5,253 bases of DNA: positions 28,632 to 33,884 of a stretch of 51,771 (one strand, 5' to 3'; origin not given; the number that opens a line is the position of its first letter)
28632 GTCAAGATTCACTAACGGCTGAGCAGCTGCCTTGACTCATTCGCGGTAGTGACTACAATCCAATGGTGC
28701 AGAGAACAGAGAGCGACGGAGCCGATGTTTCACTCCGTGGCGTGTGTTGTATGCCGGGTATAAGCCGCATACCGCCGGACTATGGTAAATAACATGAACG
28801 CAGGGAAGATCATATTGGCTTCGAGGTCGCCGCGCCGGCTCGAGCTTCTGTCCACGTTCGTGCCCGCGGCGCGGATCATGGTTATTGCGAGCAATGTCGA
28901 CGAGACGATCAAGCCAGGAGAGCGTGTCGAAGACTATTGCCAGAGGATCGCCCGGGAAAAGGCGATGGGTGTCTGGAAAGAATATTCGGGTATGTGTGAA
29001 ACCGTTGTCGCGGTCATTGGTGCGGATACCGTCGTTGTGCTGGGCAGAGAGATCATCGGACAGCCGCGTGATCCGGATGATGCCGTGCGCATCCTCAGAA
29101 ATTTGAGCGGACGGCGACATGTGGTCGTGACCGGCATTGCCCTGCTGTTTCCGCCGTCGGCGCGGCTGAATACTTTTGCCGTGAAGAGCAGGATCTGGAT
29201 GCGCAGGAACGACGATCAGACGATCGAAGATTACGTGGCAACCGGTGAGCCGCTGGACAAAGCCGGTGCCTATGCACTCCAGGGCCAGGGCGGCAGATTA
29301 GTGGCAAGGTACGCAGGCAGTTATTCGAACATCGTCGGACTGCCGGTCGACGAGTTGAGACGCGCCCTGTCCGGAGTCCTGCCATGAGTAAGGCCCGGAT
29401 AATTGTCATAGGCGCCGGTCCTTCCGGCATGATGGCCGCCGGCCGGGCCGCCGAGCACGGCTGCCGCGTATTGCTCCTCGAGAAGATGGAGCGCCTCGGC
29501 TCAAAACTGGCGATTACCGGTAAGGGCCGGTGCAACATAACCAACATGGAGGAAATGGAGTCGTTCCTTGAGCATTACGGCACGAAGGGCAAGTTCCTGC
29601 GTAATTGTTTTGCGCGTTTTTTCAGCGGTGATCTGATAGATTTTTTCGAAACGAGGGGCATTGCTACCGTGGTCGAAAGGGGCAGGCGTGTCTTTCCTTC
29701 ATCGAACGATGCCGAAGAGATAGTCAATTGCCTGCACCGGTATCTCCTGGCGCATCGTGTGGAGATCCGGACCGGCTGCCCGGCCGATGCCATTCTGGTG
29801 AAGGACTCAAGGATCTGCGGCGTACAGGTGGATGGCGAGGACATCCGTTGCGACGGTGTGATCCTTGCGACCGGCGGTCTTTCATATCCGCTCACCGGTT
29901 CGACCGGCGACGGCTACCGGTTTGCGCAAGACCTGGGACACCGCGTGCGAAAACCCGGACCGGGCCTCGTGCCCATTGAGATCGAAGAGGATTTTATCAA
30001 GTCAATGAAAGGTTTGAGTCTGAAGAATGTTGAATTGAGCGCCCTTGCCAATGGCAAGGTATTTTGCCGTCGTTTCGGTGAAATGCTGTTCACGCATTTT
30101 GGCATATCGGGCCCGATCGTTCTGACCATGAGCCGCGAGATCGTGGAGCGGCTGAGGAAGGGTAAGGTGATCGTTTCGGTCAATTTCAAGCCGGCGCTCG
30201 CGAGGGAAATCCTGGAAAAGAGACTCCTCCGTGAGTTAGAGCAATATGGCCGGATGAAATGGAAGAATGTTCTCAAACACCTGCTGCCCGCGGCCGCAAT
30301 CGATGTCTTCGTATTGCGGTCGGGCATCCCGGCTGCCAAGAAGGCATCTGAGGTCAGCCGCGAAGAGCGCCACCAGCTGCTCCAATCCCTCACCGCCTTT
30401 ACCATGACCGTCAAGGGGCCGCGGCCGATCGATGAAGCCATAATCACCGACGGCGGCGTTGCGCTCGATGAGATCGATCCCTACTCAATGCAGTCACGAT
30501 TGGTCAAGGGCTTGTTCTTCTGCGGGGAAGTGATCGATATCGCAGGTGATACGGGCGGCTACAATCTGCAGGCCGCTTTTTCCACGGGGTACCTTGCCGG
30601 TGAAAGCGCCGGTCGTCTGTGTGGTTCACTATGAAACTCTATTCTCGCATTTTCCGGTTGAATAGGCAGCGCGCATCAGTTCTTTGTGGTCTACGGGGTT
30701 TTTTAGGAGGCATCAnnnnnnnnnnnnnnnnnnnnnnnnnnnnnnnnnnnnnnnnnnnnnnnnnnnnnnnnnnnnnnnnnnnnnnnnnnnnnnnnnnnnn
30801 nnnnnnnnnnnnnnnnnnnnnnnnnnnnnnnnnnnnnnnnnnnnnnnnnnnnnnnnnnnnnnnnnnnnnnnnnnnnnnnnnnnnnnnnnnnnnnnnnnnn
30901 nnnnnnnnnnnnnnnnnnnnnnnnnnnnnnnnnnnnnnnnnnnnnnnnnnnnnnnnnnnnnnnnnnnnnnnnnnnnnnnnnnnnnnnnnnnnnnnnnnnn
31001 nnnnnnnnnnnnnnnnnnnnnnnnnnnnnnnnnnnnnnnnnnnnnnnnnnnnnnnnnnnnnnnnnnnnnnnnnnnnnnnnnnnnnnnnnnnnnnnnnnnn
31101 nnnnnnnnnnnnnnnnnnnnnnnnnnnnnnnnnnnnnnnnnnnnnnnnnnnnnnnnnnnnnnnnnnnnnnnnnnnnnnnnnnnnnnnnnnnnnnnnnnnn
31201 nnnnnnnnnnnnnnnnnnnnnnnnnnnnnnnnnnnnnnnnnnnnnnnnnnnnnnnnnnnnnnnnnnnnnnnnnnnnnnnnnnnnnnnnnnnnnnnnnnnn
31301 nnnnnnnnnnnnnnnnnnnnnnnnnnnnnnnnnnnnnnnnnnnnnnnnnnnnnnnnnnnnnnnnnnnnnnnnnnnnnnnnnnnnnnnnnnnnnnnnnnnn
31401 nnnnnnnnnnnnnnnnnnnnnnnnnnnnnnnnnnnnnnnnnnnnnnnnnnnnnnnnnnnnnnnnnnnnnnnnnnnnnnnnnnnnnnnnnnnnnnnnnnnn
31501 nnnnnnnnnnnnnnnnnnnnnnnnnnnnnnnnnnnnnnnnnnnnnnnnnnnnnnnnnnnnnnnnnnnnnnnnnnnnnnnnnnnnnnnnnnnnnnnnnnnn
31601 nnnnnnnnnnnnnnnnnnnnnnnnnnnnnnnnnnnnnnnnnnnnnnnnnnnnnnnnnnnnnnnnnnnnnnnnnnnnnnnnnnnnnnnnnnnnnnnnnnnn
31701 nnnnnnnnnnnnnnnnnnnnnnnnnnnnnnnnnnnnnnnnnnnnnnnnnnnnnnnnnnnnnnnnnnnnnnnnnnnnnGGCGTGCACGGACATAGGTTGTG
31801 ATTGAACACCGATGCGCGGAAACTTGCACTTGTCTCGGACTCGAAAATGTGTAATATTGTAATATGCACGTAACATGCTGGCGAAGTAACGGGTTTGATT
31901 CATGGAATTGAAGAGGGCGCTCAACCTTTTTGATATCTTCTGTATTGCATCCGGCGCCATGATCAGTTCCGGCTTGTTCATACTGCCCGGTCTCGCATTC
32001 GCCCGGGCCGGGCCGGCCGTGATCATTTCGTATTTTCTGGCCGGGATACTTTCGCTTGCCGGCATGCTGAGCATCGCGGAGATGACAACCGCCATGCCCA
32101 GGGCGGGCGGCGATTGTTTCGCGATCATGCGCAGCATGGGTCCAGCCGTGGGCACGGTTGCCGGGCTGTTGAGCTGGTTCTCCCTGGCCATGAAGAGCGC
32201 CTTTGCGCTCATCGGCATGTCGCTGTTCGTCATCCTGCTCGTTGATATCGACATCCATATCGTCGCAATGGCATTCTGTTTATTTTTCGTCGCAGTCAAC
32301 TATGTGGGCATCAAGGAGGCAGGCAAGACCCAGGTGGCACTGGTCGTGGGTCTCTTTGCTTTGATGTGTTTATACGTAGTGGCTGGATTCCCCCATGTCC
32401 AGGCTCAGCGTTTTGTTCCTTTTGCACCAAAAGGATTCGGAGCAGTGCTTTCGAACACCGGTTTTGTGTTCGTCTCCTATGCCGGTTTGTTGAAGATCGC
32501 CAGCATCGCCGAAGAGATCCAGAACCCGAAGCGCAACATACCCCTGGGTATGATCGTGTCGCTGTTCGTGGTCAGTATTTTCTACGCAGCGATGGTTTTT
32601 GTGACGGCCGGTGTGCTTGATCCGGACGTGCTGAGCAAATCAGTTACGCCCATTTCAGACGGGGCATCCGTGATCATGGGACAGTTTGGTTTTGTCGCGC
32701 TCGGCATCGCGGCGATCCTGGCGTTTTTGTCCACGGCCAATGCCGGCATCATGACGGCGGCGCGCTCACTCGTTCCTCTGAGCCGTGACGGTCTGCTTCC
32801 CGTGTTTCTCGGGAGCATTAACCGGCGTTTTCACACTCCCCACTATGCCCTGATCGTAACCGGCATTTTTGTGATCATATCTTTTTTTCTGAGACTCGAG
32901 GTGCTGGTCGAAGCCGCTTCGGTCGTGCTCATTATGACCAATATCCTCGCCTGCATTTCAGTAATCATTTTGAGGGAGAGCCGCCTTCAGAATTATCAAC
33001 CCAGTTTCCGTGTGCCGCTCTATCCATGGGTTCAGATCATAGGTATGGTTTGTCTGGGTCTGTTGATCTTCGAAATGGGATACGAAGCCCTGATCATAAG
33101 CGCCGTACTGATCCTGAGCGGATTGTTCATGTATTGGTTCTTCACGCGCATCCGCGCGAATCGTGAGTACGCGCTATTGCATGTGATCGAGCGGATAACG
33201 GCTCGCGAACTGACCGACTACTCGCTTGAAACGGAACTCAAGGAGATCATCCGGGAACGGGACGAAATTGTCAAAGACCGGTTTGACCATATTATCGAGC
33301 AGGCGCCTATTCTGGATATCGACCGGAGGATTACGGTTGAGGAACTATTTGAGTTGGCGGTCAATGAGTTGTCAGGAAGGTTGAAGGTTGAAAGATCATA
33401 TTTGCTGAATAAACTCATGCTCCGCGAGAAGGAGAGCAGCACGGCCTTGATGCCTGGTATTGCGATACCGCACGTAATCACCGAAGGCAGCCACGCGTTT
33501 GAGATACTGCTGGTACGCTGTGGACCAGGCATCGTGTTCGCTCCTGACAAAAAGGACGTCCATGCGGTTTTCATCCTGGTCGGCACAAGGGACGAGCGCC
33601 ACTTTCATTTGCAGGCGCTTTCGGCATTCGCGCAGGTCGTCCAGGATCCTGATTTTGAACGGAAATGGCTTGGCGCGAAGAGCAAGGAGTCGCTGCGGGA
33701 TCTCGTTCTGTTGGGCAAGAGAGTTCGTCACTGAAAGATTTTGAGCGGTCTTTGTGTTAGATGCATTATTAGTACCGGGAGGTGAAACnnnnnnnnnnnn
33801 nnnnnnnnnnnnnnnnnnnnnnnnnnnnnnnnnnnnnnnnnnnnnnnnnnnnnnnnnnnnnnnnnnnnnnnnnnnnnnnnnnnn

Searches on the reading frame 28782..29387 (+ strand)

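Call 71: search_protein_families(library=pfam, proteins=[window:28782-29387:+], max_evalue=0.00001)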
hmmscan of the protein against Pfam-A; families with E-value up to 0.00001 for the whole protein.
window:28782-29387:+ (201 aa): 1 family
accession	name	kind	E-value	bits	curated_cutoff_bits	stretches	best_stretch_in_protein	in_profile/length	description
PF02545.19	Maf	-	5.6e-54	183.1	27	1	9-197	1-185/187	Maf-like protein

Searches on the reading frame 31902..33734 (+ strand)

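Call 71: search_protein_families(library=pfam, proteins=[window:31902-33734:+], max_evalue=0.00001)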
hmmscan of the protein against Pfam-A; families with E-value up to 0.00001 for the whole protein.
window:31902-33734:+ (610 aa): 3 families
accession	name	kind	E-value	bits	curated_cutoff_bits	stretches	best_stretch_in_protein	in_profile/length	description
PF13520.12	AA_permease_2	-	3.4e-41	142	27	1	7-390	1-402/427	Amino acid permease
PF00324.27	AA_permease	-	5e-38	131.4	24.6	1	12-413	2-444/470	Amino acid permease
PF00359.27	PTS_EIIA_2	-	1.5e-22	80.6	27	1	478-601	16-140/144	Phosphoenolpyruvate-dependent sugar phosphotransferase system, EIIA 2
